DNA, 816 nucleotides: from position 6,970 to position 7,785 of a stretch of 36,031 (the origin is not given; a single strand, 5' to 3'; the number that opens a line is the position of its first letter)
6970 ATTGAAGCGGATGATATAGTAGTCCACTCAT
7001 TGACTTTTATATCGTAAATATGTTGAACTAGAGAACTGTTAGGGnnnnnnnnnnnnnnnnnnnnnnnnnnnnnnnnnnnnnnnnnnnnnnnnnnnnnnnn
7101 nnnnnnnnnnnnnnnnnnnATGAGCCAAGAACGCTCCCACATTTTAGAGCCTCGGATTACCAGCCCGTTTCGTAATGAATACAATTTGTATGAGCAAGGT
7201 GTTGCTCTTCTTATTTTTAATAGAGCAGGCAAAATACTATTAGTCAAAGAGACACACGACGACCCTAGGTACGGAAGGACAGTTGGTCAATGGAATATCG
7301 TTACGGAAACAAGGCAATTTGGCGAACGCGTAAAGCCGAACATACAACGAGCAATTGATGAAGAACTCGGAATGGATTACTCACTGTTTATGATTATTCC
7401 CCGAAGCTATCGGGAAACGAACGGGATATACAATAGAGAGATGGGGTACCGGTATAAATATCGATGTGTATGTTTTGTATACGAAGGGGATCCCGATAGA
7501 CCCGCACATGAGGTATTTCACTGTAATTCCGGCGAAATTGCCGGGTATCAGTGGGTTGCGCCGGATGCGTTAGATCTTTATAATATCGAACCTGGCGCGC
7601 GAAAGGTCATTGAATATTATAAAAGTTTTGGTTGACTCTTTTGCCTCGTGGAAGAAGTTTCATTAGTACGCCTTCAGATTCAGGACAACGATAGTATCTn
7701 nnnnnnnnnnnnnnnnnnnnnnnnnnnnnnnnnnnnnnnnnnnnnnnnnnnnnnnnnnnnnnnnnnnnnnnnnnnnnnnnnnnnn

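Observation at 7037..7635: TPP riboswitch controlling a Nudix-like hydrolase instead of a thiamine biosynthesis or transport gene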

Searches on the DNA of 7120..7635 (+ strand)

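Call 13: search_rna_families(sources=[L001, L002], threshold=gathering, show_alignments=3)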
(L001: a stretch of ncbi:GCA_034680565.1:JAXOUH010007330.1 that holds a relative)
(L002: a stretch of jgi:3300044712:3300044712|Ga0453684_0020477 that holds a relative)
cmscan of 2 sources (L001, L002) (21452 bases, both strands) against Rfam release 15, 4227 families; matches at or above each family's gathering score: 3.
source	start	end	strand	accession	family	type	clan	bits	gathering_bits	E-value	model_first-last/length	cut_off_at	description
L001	7908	8012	+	RF00059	TPP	Cis-reg; riboswitch;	-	68.2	54.3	9.4e-12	1-105/105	no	TPP riboswitch aptamer (THI element)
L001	9121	9194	+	RF00005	tRNA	Gene; tRNA;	CL00001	56.8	29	4.5e-10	1-71/71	no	tRNA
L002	5171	5269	+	RF00059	TPP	Cis-reg; riboswitch;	-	56.3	54.3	7.8e-09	1-105/105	no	TPP riboswitch aptamer (THI element)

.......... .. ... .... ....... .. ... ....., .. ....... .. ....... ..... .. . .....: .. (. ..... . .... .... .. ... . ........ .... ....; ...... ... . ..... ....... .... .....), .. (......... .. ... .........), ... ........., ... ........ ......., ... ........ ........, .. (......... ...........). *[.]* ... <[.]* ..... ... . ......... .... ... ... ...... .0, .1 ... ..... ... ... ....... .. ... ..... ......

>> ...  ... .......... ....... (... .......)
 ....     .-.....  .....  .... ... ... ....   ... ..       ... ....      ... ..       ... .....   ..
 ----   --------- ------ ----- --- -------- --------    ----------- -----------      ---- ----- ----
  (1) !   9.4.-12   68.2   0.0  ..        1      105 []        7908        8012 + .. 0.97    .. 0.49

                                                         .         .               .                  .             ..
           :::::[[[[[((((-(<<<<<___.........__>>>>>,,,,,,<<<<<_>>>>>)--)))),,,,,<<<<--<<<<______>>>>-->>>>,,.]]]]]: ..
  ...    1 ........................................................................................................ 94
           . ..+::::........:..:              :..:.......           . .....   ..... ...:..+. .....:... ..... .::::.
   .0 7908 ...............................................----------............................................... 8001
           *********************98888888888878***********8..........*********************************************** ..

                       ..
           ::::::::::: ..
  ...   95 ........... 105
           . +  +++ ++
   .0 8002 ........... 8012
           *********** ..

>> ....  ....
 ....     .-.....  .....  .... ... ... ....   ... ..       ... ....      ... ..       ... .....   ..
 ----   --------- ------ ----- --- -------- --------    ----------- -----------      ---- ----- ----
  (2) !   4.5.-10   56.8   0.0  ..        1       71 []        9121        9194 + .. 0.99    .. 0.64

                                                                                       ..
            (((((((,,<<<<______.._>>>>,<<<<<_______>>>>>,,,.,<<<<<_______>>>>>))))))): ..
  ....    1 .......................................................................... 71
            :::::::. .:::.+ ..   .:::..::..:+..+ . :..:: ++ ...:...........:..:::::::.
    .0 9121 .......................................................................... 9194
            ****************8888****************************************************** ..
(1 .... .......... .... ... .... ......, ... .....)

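Call 21: search_rna_families(sources=[L003, L004, L005, L006, L007], threshold=gathering, show_alignments=5)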
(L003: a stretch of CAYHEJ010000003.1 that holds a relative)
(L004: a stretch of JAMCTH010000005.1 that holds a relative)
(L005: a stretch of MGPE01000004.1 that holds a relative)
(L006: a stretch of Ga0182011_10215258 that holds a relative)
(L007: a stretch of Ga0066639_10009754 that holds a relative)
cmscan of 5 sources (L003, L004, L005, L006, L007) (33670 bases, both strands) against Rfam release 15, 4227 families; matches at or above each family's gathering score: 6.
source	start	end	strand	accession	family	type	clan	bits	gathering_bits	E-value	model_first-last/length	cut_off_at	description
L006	870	963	+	RF00059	TPP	Cis-reg; riboswitch;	-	80.3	54.3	1.6e-14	1-105/105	no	TPP riboswitch aptamer (THI element)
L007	5793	5893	+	RF00059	TPP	Cis-reg; riboswitch;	-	79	54.3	3.2e-14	1-105/105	no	TPP riboswitch aptamer (THI element)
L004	3540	3611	+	RF00005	tRNA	Gene; tRNA;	CL00001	74.1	29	1.2e-14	1-71/71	no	tRNA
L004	5901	6008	+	RF00059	TPP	Cis-reg; riboswitch;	-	72.9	54.3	1e-12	1-105/105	no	TPP riboswitch aptamer (THI element)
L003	1507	1602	+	RF00059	TPP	Cis-reg; riboswitch;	-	59.5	54.3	2e-09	1-105/105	no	TPP riboswitch aptamer (THI element)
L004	6612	6685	-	RF00005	tRNA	Gene; tRNA;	CL00001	56.9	29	6.5e-10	1-71/71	no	tRNA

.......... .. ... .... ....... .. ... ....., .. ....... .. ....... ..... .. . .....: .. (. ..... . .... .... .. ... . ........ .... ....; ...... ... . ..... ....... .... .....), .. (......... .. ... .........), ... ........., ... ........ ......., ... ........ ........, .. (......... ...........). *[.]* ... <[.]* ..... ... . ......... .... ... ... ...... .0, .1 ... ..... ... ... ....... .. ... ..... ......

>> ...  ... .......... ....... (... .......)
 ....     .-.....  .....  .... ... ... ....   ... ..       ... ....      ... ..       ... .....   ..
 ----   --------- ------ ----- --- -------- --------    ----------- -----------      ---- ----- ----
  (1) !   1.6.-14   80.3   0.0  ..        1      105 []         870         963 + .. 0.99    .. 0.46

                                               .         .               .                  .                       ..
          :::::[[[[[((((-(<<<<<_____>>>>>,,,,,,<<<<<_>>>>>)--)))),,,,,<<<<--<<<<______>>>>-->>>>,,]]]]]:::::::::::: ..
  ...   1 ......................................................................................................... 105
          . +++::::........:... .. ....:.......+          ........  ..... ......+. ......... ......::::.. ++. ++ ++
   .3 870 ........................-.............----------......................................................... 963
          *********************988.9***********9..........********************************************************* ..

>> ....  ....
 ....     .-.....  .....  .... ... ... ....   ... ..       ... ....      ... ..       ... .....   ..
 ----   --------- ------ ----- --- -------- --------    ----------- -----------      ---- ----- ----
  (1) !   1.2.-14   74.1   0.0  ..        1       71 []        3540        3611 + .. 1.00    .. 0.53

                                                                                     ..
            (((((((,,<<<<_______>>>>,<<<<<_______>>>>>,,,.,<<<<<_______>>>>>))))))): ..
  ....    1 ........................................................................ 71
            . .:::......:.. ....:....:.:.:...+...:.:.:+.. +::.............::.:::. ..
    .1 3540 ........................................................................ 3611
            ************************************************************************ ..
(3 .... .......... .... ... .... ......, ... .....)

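Call 29: search_rna_families(sources=[L008, L009, L010, L012, L013], threshold=gathering, show_alignments=0)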
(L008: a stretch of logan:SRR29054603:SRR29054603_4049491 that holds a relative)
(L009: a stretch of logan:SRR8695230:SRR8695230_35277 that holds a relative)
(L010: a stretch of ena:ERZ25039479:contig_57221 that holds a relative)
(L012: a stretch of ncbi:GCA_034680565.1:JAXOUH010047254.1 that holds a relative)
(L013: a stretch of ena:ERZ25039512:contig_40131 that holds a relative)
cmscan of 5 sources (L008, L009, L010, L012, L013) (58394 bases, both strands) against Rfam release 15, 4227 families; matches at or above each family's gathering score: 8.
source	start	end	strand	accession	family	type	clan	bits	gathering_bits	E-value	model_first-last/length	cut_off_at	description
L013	1584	1655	-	RF00005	tRNA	Gene; tRNA;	CL00001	73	29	4.2e-14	1-71/71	no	tRNA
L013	7914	8012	+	RF00059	TPP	Cis-reg; riboswitch;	-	71.8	54.3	3.4e-12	1-105/105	no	TPP riboswitch aptamer (THI element)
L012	7917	8012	+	RF00059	TPP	Cis-reg; riboswitch;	-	68.6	54.3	2e-11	1-105/105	no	TPP riboswitch aptamer (THI element)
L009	571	683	+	RF00059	TPP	Cis-reg; riboswitch;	-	64.9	54.3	1.6e-10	1-105/105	no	TPP riboswitch aptamer (THI element)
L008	1144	1258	+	RF00059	TPP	Cis-reg; riboswitch;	-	64.2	54.3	2.5e-10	1-105/105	no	TPP riboswitch aptamer (THI element)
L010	9918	10016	+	RF00059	TPP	Cis-reg; riboswitch;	-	60.4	54.3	2.2e-09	1-105/105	no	TPP riboswitch aptamer (THI element)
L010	10554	10627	+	RF00005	tRNA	Gene; tRNA;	CL00001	55.4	29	3.1e-09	1-71/71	no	tRNA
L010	13356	13471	-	RF00174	Cobalamin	Cis-reg; riboswitch;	CL00101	36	31.5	1.6e-05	1-189/189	no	Cobalamin riboswitch aptamer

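Call 33: search_rna_families(sources=[L015, L016, L017, L014, L011], threshold=gathering, show_alignments=0)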
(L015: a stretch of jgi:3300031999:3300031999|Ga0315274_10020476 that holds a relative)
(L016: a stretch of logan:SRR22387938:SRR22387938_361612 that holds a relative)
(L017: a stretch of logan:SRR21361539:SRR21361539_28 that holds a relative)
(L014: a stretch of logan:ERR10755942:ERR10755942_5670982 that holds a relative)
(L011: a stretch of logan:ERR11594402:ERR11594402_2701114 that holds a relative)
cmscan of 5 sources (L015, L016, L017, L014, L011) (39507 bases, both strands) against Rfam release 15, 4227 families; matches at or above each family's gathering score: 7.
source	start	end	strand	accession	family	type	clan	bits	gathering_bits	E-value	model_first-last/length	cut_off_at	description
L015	3230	3301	-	RF00005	tRNA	Gene; tRNA;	CL00001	74.4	29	1.2e-14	1-71/71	no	tRNA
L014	677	775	+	RF00059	TPP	Cis-reg; riboswitch;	-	71.8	54.3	2.3e-12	1-105/105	no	TPP riboswitch aptamer (THI element)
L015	1873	1977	+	RF00059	TPP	Cis-reg; riboswitch;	-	64.6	54.3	1.3e-10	1-105/105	no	TPP riboswitch aptamer (THI element)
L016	5914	6013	+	RF00059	TPP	Cis-reg; riboswitch;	-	64.3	54.3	1.5e-10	1-105/105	no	TPP riboswitch aptamer (THI element)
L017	5912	6013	+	RF00059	TPP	Cis-reg; riboswitch;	-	62.6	54.3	4.1e-10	1-105/105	no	TPP riboswitch aptamer (THI element)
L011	8919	9017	+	RF00059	TPP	Cis-reg; riboswitch;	-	60.4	54.3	1.5e-09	1-105/105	no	TPP riboswitch aptamer (THI element)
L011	9555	9628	+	RF00005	tRNA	Gene; tRNA;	CL00001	55.4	29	2.1e-09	1-71/71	no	tRNA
